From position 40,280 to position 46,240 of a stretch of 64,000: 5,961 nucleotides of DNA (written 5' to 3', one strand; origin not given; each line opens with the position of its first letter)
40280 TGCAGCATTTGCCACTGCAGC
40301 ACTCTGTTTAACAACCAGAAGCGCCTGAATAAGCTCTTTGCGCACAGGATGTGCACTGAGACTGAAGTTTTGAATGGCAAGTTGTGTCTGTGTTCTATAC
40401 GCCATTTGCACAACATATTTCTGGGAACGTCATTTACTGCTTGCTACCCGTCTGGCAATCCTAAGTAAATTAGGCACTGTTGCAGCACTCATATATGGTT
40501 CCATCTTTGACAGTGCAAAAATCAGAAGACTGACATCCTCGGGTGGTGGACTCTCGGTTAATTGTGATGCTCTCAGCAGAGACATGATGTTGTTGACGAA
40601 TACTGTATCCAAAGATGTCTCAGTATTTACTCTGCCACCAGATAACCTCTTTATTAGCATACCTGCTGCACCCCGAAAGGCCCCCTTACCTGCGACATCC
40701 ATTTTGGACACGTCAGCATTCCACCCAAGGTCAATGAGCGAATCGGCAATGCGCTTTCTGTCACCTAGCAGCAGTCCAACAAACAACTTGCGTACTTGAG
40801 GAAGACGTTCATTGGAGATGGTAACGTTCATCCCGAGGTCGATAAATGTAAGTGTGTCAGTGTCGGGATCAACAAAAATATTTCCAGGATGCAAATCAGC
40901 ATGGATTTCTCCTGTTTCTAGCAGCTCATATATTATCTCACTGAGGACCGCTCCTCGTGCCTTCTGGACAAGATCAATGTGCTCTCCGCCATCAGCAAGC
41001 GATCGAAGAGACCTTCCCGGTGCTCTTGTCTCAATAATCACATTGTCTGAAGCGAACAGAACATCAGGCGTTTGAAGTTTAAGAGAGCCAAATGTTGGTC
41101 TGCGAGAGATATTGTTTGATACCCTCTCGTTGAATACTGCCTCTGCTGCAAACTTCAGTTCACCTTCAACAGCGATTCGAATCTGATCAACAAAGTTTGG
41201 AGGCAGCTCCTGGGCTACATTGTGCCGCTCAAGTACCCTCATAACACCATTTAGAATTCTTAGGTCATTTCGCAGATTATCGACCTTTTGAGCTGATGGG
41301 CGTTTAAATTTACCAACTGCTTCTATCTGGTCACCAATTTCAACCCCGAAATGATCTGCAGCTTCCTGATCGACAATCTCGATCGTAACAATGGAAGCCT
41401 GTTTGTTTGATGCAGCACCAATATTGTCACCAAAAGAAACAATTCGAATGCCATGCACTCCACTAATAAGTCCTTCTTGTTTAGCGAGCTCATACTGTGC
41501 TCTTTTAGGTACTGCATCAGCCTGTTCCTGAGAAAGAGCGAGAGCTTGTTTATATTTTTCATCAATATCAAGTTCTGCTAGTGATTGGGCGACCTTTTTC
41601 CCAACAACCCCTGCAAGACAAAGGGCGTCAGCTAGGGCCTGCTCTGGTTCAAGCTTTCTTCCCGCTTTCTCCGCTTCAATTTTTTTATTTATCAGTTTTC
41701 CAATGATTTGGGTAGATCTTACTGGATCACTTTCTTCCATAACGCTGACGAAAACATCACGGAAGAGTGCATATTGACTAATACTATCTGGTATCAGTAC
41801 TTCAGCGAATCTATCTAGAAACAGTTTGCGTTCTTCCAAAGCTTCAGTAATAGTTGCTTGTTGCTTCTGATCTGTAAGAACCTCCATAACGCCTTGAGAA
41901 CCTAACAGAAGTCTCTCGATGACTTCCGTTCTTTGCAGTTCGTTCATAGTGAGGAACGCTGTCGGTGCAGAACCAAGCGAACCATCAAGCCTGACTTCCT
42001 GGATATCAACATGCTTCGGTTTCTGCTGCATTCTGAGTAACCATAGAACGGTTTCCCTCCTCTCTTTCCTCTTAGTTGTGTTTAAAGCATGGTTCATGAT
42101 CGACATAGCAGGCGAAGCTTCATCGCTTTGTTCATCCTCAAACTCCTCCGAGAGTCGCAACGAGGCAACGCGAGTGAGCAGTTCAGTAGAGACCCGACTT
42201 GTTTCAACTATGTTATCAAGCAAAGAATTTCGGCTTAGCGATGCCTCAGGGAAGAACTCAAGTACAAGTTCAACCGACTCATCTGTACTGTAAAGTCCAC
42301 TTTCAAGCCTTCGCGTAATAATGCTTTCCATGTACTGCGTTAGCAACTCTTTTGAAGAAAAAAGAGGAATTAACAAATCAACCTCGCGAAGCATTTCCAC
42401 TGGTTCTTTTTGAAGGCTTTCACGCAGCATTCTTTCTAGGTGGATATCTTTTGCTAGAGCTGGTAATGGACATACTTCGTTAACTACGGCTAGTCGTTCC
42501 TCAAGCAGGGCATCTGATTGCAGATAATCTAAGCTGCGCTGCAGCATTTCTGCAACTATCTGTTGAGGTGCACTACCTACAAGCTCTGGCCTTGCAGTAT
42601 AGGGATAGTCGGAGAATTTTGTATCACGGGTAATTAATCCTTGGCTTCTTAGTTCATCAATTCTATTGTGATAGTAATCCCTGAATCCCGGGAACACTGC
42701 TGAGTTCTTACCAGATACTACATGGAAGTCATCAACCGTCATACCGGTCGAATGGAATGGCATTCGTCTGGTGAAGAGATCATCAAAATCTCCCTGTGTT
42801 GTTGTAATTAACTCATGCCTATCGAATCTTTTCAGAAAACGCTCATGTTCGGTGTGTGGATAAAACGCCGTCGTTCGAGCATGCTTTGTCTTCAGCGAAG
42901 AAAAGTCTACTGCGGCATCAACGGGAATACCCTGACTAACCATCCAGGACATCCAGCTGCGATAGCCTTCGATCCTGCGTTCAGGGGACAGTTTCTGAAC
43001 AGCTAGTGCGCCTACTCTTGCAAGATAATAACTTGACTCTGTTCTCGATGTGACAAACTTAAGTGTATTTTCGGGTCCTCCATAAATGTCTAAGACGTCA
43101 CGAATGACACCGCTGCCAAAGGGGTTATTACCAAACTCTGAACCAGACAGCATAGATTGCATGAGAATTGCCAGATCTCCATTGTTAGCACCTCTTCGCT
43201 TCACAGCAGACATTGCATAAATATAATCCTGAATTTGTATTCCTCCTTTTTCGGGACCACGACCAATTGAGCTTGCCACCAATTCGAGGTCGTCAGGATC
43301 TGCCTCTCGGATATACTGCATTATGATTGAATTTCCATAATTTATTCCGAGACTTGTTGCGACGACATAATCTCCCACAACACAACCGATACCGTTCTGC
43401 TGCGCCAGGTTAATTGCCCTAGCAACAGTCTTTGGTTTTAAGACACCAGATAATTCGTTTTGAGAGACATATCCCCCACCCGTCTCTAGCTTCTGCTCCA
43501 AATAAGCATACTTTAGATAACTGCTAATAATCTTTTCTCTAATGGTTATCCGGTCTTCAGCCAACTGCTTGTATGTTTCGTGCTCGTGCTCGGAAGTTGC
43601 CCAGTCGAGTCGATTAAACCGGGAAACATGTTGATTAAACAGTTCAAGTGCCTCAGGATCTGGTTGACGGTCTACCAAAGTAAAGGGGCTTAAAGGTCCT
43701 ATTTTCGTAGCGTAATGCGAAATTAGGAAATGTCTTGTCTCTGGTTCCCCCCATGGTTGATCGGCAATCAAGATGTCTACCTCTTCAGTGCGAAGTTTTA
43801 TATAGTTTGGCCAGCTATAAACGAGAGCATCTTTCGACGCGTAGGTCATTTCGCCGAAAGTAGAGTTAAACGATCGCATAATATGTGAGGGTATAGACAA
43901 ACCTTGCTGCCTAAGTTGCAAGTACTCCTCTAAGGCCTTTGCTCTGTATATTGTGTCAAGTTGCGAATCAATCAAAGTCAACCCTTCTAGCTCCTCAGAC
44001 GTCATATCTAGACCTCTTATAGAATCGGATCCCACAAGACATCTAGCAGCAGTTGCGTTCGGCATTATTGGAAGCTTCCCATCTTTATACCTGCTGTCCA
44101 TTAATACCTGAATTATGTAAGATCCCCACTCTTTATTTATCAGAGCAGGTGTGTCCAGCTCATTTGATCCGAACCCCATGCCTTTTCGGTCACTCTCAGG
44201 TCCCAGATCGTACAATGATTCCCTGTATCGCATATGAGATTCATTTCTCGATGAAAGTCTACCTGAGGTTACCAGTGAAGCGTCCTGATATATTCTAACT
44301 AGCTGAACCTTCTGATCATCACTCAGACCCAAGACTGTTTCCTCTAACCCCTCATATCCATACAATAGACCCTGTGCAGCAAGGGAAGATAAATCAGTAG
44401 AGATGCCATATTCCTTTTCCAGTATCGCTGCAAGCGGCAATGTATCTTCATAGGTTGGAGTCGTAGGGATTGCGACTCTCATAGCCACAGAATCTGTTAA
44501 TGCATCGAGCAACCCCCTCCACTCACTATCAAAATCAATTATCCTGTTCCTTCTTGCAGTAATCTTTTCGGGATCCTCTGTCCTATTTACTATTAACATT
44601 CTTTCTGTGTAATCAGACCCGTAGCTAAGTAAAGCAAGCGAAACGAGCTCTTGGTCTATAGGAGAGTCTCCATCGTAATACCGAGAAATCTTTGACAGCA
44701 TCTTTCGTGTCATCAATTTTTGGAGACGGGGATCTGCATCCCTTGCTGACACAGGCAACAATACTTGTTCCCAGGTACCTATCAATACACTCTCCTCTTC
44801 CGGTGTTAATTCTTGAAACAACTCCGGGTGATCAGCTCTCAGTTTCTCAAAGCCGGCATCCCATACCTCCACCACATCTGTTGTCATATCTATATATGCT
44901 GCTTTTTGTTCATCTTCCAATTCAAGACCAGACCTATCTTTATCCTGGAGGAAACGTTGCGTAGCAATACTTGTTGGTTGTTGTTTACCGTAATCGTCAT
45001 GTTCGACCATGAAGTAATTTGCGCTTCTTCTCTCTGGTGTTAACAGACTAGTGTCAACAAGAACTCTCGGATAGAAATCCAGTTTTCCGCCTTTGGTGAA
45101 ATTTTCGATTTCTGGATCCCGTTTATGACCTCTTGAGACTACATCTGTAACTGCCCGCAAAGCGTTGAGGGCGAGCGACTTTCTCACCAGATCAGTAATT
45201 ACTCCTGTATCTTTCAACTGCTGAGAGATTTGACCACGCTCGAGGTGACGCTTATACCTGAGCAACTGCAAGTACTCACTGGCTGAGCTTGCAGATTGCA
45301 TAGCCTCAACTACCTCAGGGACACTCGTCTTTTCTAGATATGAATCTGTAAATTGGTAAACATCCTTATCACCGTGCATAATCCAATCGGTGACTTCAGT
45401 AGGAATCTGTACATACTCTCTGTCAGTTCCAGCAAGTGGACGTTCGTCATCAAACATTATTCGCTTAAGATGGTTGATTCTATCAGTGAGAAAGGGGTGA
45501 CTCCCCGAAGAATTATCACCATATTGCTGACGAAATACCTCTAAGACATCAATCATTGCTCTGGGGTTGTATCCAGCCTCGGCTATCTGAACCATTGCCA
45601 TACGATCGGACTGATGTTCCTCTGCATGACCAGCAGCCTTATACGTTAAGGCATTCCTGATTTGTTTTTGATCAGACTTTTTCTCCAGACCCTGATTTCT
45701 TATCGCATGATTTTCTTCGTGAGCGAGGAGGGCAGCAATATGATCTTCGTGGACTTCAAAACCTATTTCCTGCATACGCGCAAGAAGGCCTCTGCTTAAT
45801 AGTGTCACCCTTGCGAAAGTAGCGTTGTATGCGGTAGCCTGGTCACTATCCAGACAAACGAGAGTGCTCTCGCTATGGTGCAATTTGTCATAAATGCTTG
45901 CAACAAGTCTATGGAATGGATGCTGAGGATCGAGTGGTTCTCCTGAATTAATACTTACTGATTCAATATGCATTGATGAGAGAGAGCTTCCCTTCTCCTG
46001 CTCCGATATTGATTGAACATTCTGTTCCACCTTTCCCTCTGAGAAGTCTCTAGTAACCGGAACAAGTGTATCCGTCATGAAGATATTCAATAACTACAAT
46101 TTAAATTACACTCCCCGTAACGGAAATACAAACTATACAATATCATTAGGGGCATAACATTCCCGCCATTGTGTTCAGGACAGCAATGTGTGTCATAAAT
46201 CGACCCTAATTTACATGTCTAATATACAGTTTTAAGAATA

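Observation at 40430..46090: Giant protein combining an M48-type zinc-metalloprotease domain with a UbiB/ABC1-type atypical kinase domain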

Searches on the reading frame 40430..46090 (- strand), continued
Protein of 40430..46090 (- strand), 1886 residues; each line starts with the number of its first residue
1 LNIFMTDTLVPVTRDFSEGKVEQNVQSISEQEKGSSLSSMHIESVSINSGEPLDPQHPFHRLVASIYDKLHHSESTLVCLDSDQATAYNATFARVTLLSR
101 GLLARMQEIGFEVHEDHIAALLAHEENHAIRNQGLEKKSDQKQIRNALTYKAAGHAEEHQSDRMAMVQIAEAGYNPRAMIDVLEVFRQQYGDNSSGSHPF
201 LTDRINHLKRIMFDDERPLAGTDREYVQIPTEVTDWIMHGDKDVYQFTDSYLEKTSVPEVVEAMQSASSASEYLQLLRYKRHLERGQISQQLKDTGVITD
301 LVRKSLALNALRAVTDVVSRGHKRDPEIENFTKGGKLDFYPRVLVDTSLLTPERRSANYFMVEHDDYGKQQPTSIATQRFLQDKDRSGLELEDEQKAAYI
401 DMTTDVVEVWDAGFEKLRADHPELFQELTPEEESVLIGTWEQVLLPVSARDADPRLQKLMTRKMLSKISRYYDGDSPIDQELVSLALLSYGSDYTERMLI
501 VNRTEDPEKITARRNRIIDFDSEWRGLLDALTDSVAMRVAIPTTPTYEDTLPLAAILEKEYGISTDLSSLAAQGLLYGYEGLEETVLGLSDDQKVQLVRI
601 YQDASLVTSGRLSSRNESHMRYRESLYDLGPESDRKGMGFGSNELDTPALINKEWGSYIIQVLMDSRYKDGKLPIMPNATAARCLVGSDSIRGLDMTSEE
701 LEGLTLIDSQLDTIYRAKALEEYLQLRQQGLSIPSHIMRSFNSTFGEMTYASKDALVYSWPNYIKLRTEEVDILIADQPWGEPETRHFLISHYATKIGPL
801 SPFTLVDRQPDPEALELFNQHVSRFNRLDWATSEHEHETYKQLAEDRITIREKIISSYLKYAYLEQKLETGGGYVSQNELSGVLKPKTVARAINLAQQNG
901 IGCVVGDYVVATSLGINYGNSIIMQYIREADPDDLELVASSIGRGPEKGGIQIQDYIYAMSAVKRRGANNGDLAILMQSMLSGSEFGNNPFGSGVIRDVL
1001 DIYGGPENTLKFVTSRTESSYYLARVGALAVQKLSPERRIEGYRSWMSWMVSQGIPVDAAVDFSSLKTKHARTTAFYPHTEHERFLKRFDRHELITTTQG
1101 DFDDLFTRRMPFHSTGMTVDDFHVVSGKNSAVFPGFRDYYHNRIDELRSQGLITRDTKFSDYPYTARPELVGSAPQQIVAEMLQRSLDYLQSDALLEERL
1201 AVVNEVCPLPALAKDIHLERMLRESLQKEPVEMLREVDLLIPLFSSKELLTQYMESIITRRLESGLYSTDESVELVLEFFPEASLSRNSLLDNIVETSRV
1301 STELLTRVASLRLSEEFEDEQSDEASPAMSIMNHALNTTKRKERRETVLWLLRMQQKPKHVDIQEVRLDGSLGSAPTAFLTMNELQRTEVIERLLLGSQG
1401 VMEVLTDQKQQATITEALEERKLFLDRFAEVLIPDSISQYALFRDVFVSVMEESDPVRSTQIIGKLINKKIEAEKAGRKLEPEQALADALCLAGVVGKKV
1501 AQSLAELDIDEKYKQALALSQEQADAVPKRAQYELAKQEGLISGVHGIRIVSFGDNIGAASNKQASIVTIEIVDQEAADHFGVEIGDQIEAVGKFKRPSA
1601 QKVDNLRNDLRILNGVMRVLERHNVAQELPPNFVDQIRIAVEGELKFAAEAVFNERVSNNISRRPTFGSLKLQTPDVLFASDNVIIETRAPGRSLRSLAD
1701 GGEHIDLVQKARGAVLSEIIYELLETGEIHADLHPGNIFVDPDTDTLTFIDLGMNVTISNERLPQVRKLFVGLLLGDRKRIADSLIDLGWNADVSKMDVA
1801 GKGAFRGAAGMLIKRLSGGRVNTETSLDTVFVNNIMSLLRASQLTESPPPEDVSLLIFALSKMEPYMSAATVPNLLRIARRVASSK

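Call 85: search_protein_families(library=pfam, proteins=[L026:9581-15013:+, L023:1118-6514:+, L012:9275-12097:+, L012:12087-16334:+], max_evalue=0.01)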
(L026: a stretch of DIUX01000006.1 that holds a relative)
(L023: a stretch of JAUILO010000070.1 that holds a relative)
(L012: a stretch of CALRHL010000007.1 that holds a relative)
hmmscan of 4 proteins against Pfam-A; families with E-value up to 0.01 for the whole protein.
L026:9581-15013:+ (1810 aa): 1 family
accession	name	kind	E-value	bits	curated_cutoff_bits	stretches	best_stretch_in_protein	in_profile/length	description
PF01435.24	Peptidase_M48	-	5.5e-05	23.5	20.3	0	183-246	134-181/186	Peptidase family M48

L023:1118-6514:+ (1798 aa): 1 family
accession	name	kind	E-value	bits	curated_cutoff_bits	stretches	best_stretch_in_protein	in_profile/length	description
PF01435.24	Peptidase_M48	-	0.002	18.4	20.3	0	185-248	134-181/186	Peptidase family M48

L012:9275-12097:+ (940 aa): 1 family
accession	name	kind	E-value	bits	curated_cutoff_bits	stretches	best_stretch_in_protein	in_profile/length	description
PF01435.24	Peptidase_M48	-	1.5e-14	54.7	20.3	2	290-356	133-184/186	Peptidase family M48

L012:12087-16334:+ (1415 aa): 2 families
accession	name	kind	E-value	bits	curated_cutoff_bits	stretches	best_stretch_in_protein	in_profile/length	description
PF03109.22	ABC1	-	7.7e-30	104.2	22.9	1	1033-1279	38-230/244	ABC1 atypical kinase-like domain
PF01636.29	APH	-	0.00059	20.1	23.2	1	1234-1268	170-202/239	Phosphotransferase enzyme family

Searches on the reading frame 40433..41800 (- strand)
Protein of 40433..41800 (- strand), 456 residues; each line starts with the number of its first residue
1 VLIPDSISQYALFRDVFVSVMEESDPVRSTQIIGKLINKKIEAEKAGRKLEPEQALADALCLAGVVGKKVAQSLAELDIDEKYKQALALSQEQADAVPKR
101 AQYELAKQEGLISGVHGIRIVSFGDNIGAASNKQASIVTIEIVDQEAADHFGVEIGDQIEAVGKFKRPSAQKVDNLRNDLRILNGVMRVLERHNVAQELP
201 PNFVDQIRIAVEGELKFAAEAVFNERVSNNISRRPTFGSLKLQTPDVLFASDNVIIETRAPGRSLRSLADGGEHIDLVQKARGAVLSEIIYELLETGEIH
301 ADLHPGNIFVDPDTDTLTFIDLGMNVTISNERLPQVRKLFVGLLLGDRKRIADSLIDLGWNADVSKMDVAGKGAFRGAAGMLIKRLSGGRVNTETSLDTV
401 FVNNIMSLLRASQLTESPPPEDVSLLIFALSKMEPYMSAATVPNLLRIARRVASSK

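Call 19: search_solved_structures(query=window:40433-41800:-, max_evalue=0.01, show_alignments=2)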
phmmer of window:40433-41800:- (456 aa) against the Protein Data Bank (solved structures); distinct sequences matched with E-value up to 0.01: 1.
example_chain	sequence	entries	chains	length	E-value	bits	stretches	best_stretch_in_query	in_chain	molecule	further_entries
5yjz_A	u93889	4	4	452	0.00064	22.1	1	158-323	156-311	Probable conserved ATP-binding protein ABC transporter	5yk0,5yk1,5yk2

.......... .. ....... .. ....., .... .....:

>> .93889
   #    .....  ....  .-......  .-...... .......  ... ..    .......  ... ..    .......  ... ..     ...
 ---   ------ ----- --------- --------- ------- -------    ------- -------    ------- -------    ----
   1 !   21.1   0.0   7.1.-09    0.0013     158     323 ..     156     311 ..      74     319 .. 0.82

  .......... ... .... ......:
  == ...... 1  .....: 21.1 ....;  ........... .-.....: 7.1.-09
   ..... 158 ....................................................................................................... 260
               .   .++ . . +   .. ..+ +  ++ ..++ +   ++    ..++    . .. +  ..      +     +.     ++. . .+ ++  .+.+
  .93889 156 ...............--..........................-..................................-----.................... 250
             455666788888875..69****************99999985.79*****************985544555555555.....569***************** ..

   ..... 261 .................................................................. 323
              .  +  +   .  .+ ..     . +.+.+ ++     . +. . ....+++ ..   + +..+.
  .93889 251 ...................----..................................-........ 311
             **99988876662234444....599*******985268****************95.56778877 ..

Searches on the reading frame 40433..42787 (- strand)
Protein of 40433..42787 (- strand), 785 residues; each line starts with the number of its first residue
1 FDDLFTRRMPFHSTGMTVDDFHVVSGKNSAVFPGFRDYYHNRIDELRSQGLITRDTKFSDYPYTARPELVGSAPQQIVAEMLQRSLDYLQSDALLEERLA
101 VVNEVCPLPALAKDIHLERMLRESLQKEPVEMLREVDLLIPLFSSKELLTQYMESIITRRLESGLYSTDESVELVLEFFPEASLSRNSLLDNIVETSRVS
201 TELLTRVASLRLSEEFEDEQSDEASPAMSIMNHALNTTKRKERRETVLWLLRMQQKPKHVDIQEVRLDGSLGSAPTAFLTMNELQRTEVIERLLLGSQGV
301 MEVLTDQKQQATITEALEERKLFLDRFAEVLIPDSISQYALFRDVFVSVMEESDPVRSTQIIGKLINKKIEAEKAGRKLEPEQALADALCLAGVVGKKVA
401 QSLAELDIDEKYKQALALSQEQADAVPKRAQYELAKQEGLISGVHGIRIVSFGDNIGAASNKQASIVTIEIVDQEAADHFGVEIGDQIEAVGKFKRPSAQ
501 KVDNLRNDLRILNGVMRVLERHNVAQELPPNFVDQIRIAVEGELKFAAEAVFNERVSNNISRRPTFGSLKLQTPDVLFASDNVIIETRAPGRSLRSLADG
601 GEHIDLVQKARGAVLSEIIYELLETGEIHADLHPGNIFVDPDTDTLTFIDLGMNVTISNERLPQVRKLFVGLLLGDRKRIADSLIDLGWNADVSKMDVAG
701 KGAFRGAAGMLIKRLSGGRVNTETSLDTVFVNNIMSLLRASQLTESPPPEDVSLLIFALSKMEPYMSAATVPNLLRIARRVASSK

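Call 45: predict_structure(alignment_id=A3)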
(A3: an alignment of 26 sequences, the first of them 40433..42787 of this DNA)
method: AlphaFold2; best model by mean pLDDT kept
length: 785 residues; sequences in the alignment: 26
mean_pLDDT: 81.5   pTM: 0.77
mean pLDDT of the five models: 81.5, 80.9, 79.4, 77.7, 77.1
residues with pLDDT >= 90: 300; 70-90: 347; 50-70: 80; < 50: 58
segments of 3 or more residues with pLDDT < 50: 21-36, 55-67, 219-223, 697-710, 718-723
pLDDT, mean of each block of 10 residues (from residue 1): 78 59 44 47 61 46 46 80 89 92 90 90 90 92 85 87 88 91 87 93 93 59 66 81 94 92 86 90 88 89 69 86 94 88 93 91 93 88 90 80 74 84 83 95 94 85 93 90 93 85 81 88 73 76 85 93 83 93 93 89 86 90 90 91 93 90 90 84 87 51 38 51 63 79 76 86 79 71 63
secondary structure, 60 per line:
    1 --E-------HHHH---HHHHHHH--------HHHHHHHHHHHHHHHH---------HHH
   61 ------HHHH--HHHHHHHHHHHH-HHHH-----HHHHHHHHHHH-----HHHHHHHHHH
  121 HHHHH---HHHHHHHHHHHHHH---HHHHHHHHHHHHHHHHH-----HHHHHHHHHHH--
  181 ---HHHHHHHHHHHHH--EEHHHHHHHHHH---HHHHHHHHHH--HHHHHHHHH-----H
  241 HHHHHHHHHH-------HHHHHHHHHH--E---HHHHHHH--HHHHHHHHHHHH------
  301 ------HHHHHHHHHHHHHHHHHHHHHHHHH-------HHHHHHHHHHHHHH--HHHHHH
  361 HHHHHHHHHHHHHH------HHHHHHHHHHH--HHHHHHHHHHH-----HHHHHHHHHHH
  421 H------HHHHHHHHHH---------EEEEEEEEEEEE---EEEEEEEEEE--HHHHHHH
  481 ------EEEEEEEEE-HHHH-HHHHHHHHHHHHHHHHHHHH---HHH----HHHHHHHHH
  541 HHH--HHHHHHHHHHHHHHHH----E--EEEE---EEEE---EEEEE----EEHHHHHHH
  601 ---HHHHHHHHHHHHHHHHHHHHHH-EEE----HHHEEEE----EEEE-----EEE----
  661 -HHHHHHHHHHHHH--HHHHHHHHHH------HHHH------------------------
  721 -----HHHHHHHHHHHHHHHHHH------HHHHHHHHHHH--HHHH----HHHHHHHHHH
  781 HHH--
elements in order (helices of 4 or more, strands of 3 or more residues): H11-14 H18-24 H33-48 H67-70 H73-84 H86-89 H95-105 H111-125 H129-142 H146-162 H168-178 H184-196 H201-210 H214-223 H226-234 H240-250 H258-267 H274-280 H283-294 H307-331 H339-352 H355-374 H381-391 H394-404 H410-421 H428-437 E447-458 E462-471 H474-480 E487-495 H497-500 H502-521 H532-543 H546-561 E569-572 E576-579 E583-587 H594-600 H604-625 E627-629 E637-640 E645-648 E654-656 H662-674 H677-686 H693-696 H726-743 H750-760 H763-766 H771-783

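Call 84: fold_search(model_id=the predicted structure, library=pdb)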
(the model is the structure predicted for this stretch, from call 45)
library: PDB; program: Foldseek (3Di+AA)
matches with E <= 10: 1428; with E <= 0.001: 20
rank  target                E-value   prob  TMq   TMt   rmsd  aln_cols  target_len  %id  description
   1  5i35                  2.5e-10  1.00  0.38  0.72   4.8       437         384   16  Structure of the Human mitochondrial kinase COQ8A R611K with AMPPNP (Cerebellar Ataxia and Ubiquinone Deficiency Through (released 2016-08-17)
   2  7udp                  2.2e-09  1.00  0.36  0.69   6.2       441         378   14  Crystal structure of COQ8A-CA157 inhibitor complex in space group C2 (released 2023-01-18)
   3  4ped                  2.4e-09  1.00  0.37  0.69   6.1       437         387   17  Mitochondrial ADCK3 employs an atypical protein kinase-like fold to enable coenzyme Q biosynthes (released 2014-11-19)
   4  7udq_B                2.8e-09  1.00  0.37  0.73   5.6       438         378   15  Crystal structure of COQ8A-CA157 inhibitor complex in space group P1 (released 2023-01-18)
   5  7udq_A                3.6e-09  1.00  0.36  0.71   5.5       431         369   16  Crystal structure of COQ8A-CA157 inhibitor complex in space group P1 (released 2023-01-18)
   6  5yk2                  1.1e-06  1.00  0.24  0.42  12.7       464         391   16  The complex structure of Rv3197-erythromycin from Mycobacterium tuberculosis (released 2018-02-07)
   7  5yjz                  2.1e-06  1.00  0.24  0.42  12.8       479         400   16  The native crystal structure of Rv3197 from Mycobacterium tuberculosis (released 2018-02-07)
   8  5yk0                  2.9e-06  1.00  0.25  0.43  13.0       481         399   16  The complex structure of Rv3197-ADP from Mycobacterium tuberculosis (released 2018-02-07)
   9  5yk1                  2.9e-06  1.00  0.25  0.44  12.5       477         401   16  The complex structure of Rv3197-AMPPNP from Mycobacterium tuberculosis (released 2018-02-07)
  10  7cz2                  6.0e-06  1.00  0.26  0.60   6.8       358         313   17  The complex structure of MSMEG_1954-ADP from Mycobacterium smegmatis (released 2021-12-08)
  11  7cyr                  7.1e-06  1.00  0.31  0.56   8.4       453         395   16  The closed conformation of MSMEG_1954 from Mycobacterium smegmatis (released 2021-12-08)
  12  7cy2                  6.8e-05  1.00  0.27  0.59   7.7       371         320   18  The open conformation of MSMEG_1954 from Mycobacterium smegmatis (released 2021-12-08)
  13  3kxx_D                3.6e-04  1.00  0.18  0.42  12.4       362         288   12  Structure of the mutant Fibroblast Growth Factor receptor 1 (released 2010-03-02)
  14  4j95_A                4.1e-04  1.00  0.17  0.40  12.8       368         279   11  Crystal Structure of FGF Receptor 2 (FGFR2) Kinase Domain Harboring the Pathogenic K659N Mutation Responsible for an U (released 2013-08-07)
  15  4j99_D                6.0e-04  1.00  0.18  0.43  12.6       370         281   12  Crystal Structure of FGF Receptor 2 (FGFR2) Kinase Domain Harboring the Gain-of-Function K659T Mutation. (released 2013-08-07)
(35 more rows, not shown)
